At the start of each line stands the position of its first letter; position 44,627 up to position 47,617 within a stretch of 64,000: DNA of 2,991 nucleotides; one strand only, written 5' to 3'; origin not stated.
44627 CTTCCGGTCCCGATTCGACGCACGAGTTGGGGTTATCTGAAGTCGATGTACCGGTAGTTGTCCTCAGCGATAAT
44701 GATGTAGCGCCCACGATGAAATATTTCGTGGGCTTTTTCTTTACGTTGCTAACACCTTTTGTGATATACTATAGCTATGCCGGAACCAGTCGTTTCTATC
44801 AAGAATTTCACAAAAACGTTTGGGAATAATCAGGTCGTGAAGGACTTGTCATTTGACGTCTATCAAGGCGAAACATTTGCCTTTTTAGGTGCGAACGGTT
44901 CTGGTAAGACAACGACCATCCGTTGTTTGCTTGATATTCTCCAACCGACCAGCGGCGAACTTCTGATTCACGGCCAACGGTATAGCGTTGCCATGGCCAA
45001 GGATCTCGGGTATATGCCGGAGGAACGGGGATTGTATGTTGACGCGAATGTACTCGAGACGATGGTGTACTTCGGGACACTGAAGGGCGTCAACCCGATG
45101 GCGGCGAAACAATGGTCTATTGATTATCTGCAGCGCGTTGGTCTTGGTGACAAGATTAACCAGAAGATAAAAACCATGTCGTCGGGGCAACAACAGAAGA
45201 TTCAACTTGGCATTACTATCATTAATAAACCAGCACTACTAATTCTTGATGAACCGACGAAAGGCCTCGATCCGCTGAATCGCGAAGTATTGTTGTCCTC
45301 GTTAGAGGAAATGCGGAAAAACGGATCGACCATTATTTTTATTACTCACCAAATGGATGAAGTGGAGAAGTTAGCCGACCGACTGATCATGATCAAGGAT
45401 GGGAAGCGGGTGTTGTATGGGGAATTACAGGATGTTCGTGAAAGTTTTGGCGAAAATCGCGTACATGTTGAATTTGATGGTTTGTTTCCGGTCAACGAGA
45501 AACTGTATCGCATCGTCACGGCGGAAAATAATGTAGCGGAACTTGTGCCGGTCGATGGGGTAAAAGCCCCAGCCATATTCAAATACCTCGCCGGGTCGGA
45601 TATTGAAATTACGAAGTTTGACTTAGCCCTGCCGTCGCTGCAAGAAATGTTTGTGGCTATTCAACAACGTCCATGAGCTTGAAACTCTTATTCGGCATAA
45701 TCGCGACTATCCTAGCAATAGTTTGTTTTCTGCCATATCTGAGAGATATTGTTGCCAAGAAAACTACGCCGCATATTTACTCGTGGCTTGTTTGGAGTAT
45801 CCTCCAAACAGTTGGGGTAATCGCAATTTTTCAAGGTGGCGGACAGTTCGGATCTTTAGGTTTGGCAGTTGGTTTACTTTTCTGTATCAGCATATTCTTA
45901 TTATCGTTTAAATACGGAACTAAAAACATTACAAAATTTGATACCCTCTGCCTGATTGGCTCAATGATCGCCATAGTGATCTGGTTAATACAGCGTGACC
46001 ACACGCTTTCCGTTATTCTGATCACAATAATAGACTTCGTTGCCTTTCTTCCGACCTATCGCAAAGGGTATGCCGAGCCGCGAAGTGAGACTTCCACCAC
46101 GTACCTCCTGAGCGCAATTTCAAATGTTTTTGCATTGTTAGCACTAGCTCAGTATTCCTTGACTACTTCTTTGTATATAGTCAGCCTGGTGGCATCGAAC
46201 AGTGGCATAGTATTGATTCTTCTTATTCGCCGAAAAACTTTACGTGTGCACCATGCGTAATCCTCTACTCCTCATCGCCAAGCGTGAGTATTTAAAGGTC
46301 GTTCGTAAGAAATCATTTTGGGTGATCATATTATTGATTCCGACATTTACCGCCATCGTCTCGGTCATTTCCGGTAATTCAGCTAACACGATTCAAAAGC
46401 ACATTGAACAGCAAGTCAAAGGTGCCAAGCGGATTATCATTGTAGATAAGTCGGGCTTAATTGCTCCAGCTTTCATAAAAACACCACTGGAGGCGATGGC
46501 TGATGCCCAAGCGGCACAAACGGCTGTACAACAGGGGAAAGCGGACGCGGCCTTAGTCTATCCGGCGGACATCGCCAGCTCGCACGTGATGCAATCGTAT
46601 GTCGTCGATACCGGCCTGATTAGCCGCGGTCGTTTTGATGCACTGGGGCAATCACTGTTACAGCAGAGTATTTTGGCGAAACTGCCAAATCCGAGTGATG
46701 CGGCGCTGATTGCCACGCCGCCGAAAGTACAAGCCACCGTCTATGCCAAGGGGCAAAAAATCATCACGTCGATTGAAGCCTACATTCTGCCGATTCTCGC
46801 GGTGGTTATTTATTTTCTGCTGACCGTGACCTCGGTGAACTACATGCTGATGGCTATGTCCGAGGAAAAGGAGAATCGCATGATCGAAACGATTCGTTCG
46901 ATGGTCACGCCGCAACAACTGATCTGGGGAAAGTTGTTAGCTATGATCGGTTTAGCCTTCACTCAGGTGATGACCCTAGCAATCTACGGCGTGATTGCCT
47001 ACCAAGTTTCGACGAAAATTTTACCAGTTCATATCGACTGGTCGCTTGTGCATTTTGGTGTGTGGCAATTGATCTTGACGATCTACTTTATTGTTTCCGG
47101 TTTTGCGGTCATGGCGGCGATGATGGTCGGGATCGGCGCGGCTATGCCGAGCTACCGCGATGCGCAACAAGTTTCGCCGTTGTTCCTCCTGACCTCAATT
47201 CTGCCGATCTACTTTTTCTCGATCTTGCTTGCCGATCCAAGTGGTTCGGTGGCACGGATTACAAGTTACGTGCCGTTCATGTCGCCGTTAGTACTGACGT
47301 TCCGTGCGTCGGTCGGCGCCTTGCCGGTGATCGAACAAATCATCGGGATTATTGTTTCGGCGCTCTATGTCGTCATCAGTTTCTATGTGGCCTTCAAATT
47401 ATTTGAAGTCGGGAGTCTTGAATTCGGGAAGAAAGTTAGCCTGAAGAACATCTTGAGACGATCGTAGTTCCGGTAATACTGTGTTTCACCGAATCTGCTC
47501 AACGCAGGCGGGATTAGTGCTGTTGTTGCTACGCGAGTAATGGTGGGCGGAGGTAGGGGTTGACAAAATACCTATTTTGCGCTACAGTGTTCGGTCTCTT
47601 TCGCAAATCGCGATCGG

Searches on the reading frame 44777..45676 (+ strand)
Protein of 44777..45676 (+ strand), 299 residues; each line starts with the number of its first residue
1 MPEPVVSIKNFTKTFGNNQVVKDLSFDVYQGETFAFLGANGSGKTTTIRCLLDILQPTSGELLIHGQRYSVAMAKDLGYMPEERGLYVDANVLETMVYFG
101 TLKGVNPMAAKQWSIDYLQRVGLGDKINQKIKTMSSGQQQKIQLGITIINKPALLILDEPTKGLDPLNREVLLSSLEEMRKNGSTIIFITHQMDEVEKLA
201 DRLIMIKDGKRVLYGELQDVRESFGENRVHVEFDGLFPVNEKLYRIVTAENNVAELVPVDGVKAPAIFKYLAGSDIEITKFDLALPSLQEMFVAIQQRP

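Call 46: search_protein_families(library=pfam, proteins=[window:44777-45676:+], max_evalue=0.001)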
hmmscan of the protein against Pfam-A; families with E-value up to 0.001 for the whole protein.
window:44777-45676:+ (299 aa): 5 families
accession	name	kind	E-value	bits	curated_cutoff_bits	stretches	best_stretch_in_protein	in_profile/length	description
PF00005.33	ABC_tran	-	6.7e-29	101.7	25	1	21-161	1-136/137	ABC transporter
PF13304.12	AAA_21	-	5.2e-14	53.4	27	1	124-192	228-299/304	AAA domain, putative AbiEii toxin, Type IV TA system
PF13732.12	DrrA1-3_C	-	5.6e-12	46.6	27.4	1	215-293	1-78/81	ATP-binding protein DrrA1-3-like, C-terminal domain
PF02463.25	SMC_N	-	1.9e-05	24.6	40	0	33-207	26-212/220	RecF/RecN/SMC N terminal domain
PF13476.12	AAA_23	-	0.00059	21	27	1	6-55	2-43/201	AAA domain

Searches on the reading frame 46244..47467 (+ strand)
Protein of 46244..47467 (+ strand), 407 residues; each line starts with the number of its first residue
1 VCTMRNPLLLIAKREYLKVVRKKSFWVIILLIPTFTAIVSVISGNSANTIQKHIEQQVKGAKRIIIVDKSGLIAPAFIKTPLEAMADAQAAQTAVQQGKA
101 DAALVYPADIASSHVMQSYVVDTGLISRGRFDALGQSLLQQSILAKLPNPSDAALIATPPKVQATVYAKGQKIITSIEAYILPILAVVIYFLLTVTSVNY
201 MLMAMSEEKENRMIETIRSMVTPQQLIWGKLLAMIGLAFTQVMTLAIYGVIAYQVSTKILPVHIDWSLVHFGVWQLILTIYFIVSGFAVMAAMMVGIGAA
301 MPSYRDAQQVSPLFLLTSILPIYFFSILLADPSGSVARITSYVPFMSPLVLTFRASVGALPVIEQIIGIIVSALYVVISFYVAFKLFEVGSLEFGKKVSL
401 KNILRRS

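Call 46: search_protein_families(library=pfam, proteins=[window:46244-47467:+], max_evalue=0.001)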
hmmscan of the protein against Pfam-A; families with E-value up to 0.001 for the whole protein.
window:46244-47467:+ (407 aa): 1 family
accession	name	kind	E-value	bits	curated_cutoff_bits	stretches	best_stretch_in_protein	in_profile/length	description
PF12698.13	ABC2_membrane_3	-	6.4e-28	98.3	31.6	1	23-384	1-346/347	ABC-2 family transporter protein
